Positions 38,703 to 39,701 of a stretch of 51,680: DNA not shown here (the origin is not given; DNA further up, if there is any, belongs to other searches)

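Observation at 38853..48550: Tandemly duplicated, translationally coupled four-gene module with no characterised counterpart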

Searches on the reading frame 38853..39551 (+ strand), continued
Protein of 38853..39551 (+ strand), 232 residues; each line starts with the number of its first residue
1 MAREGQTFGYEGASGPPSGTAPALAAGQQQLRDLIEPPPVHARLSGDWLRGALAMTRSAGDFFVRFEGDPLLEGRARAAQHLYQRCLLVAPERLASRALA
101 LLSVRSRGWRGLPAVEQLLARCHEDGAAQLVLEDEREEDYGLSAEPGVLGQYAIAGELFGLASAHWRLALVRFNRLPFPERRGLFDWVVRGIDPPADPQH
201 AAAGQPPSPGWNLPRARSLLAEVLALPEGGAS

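Call 51: search_solved_structures(query=A5, max_evalue=10, show_alignments=4)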
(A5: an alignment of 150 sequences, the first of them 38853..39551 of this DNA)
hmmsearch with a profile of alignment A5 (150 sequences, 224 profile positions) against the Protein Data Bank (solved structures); distinct sequences matched with E-value up to 10: 6.
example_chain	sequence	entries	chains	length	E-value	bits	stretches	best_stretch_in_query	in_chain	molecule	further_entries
9k7u_A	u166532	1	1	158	0.017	18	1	179-210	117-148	Heter-Zn2-HEHE-22A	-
3vep_D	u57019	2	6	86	0.019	17.9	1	128-200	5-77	Probable RNA polymerase sigma-D factor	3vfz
1fse_A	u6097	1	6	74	0.053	16.4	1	157-203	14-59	GERE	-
2o8x_A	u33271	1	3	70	0.14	15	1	154-206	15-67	Probable RNA polymerase sigma-C factor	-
2k2e_A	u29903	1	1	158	0.22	14.4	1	133-177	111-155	Uncharacterized protein BP2786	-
3hug_A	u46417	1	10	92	0.46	13.4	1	154-200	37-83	RNA polymerase sigma factor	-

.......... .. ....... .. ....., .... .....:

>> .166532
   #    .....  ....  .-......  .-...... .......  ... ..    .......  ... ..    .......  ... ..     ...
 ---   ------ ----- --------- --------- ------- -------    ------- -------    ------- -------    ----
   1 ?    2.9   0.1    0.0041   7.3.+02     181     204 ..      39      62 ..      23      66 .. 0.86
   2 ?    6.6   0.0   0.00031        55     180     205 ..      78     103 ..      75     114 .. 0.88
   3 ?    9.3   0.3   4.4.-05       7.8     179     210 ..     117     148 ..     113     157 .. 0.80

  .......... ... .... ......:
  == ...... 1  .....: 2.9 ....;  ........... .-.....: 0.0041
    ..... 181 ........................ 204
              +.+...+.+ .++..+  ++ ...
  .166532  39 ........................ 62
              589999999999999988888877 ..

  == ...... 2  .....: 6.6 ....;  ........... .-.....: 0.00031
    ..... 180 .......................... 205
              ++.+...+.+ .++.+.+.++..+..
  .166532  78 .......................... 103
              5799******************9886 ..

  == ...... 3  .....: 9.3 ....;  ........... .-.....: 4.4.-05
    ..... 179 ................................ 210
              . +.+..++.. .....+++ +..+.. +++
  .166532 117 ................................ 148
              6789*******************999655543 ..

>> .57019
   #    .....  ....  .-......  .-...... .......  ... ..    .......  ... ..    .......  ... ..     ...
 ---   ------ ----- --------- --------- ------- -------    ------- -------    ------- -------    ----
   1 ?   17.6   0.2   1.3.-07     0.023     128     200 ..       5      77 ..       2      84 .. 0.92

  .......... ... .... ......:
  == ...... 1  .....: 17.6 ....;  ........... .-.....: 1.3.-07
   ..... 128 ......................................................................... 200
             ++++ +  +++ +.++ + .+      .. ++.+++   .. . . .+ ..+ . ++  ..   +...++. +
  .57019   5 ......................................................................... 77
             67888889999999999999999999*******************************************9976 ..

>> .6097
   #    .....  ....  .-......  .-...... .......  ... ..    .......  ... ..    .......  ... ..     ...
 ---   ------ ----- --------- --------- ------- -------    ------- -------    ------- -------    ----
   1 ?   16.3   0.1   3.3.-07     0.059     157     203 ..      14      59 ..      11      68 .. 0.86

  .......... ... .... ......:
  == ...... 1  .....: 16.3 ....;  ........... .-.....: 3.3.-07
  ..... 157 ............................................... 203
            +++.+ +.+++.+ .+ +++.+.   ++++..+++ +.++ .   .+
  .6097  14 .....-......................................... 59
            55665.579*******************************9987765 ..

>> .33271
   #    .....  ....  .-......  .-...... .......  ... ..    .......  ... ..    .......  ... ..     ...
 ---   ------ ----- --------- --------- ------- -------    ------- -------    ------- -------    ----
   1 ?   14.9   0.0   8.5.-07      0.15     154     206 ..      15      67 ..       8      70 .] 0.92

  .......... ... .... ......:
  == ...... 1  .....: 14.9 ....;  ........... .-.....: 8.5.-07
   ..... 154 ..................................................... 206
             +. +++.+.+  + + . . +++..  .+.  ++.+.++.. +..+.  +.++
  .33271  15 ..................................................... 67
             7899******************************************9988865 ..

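Call 52: search_protein_families(library=pfam, alignment_id=A5, max_evalue=1)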
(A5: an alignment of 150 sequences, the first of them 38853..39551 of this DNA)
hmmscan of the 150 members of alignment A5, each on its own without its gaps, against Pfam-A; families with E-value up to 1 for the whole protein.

A. member 1, window:38853-39551:+ (232 aa): 0 families

B. families by the number of members that match (of 150 scanned): 62 families (the first 25 are shown)
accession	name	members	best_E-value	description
PF08281.18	Sigma70_r4_2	17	3.2e-10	Sigma-70, region 4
PF04545.22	Sigma70_r4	3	0.00048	Sigma-70, region 4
PF10414.14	CysG_dimeriser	3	0.006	Sirohaem synthase dimerisation region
PF04214.18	DUF411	3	0.059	Protein of unknown function, DUF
PF16750.11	HK_sensor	3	0.13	Sensor domain of 2-component histidine kinase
PF22233.2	PhyR_sigma-like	2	4.6e-05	Response regulator PhyR, sigma-like domain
PF25797.1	PDF2_C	2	0.11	PDF2-like, C-terminal domain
PF10304.15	RTP1_C2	1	0.0017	Required for nuclear transport of RNA pol II C-terminus 2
PF11691.13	DUF3288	1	0.0035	Protein of unknown function (DUF3288)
PF19698.5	DUF6197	1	0.0059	Family of unknown function (DUF6197)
PF18545.6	HalOD1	1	0.0071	Halobacterial output domain 1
PF14999.11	Shadoo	1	0.0095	Shadow of prion protein, neuroprotective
PF19534.4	DUF6059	1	0.011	Family of unknown function (DUF6059)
PF10025.14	DUF2267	1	0.013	Uncharacterized conserved protein (DUF2267)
PF13148.11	DUF3987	1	0.014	Protein of unknown function (DUF3987)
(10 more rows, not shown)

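Call 53: search_protein_families(library=ncbifam, alignment_id=A5, max_evalue=1)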
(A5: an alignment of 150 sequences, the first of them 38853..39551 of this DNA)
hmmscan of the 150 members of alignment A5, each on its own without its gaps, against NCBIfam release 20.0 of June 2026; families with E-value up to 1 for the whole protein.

A. member 1, window:38853-39551:+ (232 aa): 0 families

B. families by the number of members that match (of 150 scanned): 70 families (the first 25 are shown)
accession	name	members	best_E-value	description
TIGR02937.1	sigma70-ECF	21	1.2e-06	sigma-70 family RNA polymerase sigma factor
NF009188.0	PRK12536.1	10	9.5e-06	RNA polymerase sigma factor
NF009164.0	PRK12511.1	10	0.00084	RNA polymerase sigma factor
NF005448.0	PRK07037.1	9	0.011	RNA polymerase factor sigma-70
NF007225.0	PRK09643.1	8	0.00038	RNA polymerase sigma factor SigM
TIGR02985.1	Sig70_bacteroi1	7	5.9e-07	RNA polymerase sigma-70 factor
NF009165.0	PRK12512.1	6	0.0064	RNA polymerase sigma factor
NF009191.0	PRK12539.1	5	0.0041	sigma-70 family RNA polymerase sigma factor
NF040705.1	sigma_mbnA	5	0.0058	methanobactin precursor domain-containing sigma factor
TIGR02959.1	SigZ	4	0.05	RNA polymerase sigma factor SigZ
NF006550.0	PRK09047.1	3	6e-05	RNA polymerase sigma factor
NF006623.1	PRK09191.1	3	6.8e-05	PhyR family response regulator anti-anti-sigma factor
NF008888.0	PRK11922.1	3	0.00059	RNA polymerase sigma factor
NF009166.1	PRK12513.1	2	0.0029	RNA polymerase sigma factor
NF008890.0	PRK11924.1-3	2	0.0051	RNA polymerase sigma factor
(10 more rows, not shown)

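Call 54: list_cluster_members(proteins=[P0005, P0006, P0009, P0010, P0012, P0017, P0020, P0023, P0022, P0018])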
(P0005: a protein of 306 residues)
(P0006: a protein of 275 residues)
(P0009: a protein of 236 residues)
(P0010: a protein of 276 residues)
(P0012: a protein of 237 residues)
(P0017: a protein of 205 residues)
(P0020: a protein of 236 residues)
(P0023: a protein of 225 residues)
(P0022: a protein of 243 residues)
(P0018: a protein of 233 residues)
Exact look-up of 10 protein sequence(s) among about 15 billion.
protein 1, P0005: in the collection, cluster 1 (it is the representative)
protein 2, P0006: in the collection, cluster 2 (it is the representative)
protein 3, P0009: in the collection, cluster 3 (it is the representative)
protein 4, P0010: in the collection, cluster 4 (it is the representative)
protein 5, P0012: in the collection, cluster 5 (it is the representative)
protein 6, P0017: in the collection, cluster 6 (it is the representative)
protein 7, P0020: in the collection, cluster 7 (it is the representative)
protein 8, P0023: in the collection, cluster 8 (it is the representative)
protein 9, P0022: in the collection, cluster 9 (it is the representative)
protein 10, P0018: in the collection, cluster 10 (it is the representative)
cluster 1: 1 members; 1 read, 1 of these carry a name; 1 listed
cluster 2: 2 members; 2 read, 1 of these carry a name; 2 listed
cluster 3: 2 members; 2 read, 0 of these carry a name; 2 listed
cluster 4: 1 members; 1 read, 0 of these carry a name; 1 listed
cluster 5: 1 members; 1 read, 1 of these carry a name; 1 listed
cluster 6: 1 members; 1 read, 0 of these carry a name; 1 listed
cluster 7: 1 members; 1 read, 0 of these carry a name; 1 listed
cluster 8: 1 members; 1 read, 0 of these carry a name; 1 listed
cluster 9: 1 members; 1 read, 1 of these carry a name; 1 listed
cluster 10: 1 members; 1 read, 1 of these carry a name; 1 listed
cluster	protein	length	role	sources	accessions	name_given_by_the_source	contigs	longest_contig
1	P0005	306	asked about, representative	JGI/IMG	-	hypothetical protein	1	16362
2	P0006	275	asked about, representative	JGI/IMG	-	hypothetical protein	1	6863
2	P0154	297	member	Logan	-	-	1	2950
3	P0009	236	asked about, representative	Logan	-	-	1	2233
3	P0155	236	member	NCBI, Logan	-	-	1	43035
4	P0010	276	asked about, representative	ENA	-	-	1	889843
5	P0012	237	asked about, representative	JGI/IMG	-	hypothetical protein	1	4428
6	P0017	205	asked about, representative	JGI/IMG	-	-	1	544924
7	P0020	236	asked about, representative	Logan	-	-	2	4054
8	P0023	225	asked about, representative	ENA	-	-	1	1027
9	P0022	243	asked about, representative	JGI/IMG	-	hypothetical protein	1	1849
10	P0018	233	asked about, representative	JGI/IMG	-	hypothetical protein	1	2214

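Call 55: find_encoding_contigs(protein=P0005, flank=10000, max_places=2)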
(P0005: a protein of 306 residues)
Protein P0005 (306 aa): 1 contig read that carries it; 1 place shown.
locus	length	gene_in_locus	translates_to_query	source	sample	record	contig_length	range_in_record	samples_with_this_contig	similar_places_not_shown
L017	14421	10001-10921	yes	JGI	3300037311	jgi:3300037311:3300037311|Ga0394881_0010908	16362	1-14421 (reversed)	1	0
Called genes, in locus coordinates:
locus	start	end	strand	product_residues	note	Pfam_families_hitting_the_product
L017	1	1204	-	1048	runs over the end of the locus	?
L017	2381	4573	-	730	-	-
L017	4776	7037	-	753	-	-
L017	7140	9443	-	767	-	-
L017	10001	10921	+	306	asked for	-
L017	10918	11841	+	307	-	-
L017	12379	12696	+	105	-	-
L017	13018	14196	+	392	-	PF00082:Peptidase_S8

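Call 56: find_encoding_contigs(protein=P0010, flank=10000, max_places=2)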
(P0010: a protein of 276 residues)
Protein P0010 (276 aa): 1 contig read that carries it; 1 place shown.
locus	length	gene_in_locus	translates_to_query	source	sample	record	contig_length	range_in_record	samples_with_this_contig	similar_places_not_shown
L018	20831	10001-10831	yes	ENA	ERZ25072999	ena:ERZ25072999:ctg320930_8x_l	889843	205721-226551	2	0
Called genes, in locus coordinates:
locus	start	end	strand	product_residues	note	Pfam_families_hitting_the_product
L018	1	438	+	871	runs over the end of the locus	PF01839:FG-GAP (faint), PF13517:FG-GAP_3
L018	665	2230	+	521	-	PF13360:PQQ_2 (faint), PF14312:FG-GAP_2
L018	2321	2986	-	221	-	PF04832:SOUL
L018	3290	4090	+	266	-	PF00561:Abhydrolase_1, PF12697:Abhydrolase_6 (weak)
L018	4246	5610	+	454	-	PF06965:Na_H_antiport_1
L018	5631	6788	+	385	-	PF00999:Na_H_Exchanger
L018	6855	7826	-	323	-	PF14525:AraC_binding_2 (faint), PF12852:Cupin_6, PF12833:HTH_18, PF00165:HTH_AraC (weak)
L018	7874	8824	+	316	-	PF05368:NmrA (faint), PF13460:NAD_binding_10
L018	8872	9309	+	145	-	PF14248:DUF4345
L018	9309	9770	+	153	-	PF08592:Anthrone_oxy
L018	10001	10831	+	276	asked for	-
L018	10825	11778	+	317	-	-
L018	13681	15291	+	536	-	PF13620:CarboxypepD_reg (faint), PF02369:Big_1 (faint)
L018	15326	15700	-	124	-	PF07110:EthD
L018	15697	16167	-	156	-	-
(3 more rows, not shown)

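Call 57: find_encoding_contigs(protein=P0017, flank=10000, max_places=2)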
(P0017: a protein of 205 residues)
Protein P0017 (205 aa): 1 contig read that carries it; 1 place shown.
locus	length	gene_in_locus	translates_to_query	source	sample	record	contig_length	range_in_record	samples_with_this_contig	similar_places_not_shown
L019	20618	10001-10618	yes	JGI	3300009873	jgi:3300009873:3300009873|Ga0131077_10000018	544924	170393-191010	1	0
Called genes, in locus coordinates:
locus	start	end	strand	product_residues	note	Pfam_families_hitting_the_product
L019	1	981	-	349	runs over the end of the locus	PF00291:PALP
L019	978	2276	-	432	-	PF01212:Beta_elim_lyase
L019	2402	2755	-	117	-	-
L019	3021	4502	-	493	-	PF01266:DAO (weak), PF01593:Amino_oxidase (weak), PF13450:NAD_binding_8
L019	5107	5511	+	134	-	-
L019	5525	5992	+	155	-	-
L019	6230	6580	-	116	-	PF02311:AraC_binding (weak), PF07883:Cupin_2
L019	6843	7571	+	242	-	PF13489:Methyltransf_23, PF01209:Ubie_methyltran, PF03848:TehB (weak), PF13847:Methyltransf_31, PF08241:Methyltransf_11, PF08242:Methyltransf_12, PF13649:Methyltransf_25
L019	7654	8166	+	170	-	PF01814:Hemerythrin (weak)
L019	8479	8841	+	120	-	PF07883:Cupin_2 (faint)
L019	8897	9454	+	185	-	PF04343:DUF488, PF22751:DUF488-N3a (weak)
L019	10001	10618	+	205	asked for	-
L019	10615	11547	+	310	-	-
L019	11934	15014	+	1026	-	PF10670:DUF4198 (faint), PF13715:CarbopepD_reg_2 (faint), PF13620:CarboxypepD_reg (weak)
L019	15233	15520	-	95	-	PF01381:HTH_3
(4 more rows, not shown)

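Call 86: list_cluster_members(proteins=[P0011, P0013, P0014, P0021, P0028, P0030, P0033, P0046, P0053, P0070])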
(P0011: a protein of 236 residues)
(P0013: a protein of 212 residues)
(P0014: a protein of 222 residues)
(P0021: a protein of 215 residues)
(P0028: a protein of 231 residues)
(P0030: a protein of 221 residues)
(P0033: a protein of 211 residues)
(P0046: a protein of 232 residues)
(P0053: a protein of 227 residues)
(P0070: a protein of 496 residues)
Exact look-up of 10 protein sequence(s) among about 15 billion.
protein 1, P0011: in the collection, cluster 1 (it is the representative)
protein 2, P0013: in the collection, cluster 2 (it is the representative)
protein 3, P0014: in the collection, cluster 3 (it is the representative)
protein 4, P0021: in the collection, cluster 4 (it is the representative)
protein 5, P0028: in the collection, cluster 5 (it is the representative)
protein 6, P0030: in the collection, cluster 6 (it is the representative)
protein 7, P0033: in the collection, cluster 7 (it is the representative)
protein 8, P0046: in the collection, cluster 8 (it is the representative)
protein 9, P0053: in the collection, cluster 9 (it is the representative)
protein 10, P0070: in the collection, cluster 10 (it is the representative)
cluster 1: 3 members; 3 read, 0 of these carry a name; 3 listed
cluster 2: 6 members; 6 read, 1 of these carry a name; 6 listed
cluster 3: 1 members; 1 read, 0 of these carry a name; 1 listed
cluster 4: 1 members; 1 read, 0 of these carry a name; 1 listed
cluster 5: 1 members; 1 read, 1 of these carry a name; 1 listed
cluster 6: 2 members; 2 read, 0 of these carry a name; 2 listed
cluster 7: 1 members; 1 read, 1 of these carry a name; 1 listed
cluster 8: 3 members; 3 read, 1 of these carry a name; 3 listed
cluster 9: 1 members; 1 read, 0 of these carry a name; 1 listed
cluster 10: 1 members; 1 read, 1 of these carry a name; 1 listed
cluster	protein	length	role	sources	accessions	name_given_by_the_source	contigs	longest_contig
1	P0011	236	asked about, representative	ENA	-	-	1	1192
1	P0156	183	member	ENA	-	-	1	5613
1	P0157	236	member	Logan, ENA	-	-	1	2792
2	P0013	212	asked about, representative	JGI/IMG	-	-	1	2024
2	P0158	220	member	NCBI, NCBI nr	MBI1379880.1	MAG: hypothetical protein GC161_02185 [Planctomycetaceae bacterium] | hypothetical protein [Planctomycetaceae bacterium]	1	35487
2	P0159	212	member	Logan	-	-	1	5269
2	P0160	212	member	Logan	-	-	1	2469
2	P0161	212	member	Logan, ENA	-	-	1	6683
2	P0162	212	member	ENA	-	-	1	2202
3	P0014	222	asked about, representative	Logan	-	-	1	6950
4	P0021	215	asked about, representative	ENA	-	-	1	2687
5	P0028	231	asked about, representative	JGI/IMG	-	hypothetical protein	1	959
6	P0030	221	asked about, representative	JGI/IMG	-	-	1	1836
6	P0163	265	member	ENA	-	-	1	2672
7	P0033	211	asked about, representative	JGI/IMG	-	DNA-directed RNA polymerase specialized sigma24 family protein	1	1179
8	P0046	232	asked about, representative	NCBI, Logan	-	-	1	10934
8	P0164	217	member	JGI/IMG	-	DNA-directed RNA polymerase specialized sigma24 family protein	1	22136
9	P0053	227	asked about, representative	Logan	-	-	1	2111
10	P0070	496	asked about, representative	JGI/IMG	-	hypothetical protein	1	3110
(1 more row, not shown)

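Call 87: find_encoding_contigs(protein=P0158, flank=7000, max_places=1)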
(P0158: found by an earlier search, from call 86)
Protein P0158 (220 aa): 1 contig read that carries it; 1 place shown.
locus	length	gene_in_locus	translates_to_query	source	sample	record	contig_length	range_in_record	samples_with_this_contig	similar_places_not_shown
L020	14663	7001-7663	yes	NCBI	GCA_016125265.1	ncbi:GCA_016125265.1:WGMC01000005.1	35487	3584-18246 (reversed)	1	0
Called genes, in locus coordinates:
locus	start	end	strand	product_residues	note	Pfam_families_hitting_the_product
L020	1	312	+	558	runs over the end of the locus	PF05157:MshEN, PF00437:T2SSE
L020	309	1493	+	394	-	PF00482:T2SSF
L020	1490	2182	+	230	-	PF07963:N_methyl (weak)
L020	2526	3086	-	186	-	PF08334:T2SSG (faint), PF22434:PilW_C (weak)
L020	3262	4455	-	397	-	PF04406:TP6A_N, PF20768:Topo_VI_alpha, PF21180:TOP6A-Spo11_Toprim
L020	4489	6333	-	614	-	PF02518:HATPase_c, PF13589:HATPase_c_3, PF09239:Topo-VIb_trans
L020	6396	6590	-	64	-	-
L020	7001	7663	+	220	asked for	-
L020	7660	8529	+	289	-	-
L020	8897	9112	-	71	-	-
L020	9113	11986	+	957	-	PF10670:DUF4198 (faint), PF13620:CarboxypepD_reg (faint)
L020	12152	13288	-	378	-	PF02621:VitK2_biosynth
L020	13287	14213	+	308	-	PF10672:Methyltrans_SAM (weak)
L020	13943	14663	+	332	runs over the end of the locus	PF00849:PseudoU_synth_2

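Call 88: find_encoding_contigs(protein=P0164, flank=7000, max_places=1)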
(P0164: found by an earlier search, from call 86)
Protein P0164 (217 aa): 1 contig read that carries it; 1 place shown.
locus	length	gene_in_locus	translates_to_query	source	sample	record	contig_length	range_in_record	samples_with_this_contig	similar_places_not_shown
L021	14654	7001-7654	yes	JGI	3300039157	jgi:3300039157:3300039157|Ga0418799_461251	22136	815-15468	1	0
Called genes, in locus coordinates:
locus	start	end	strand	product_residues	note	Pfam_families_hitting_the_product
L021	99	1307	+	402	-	PF00108:Thiolase_N, PF02803:Thiolase_C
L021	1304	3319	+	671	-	PF00694:Aconitase_C, PF00330:Aconitase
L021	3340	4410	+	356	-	PF00180:Iso_dh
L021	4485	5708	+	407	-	PF07690:MFS_1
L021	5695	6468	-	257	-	PF00106:adh_short, PF13561:adh_short_C2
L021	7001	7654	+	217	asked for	-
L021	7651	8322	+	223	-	-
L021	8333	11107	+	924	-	PF00158:Sigma54_activat (faint), PF14532:Sigma54_activ_2 (weak), PF25601:AAA_lid_14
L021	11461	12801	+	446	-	PF02547:Queuosine_synth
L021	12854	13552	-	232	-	PF02581:TMP-TENI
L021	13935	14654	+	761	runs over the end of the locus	PF01839:FG-GAP (faint), PF13517:FG-GAP_3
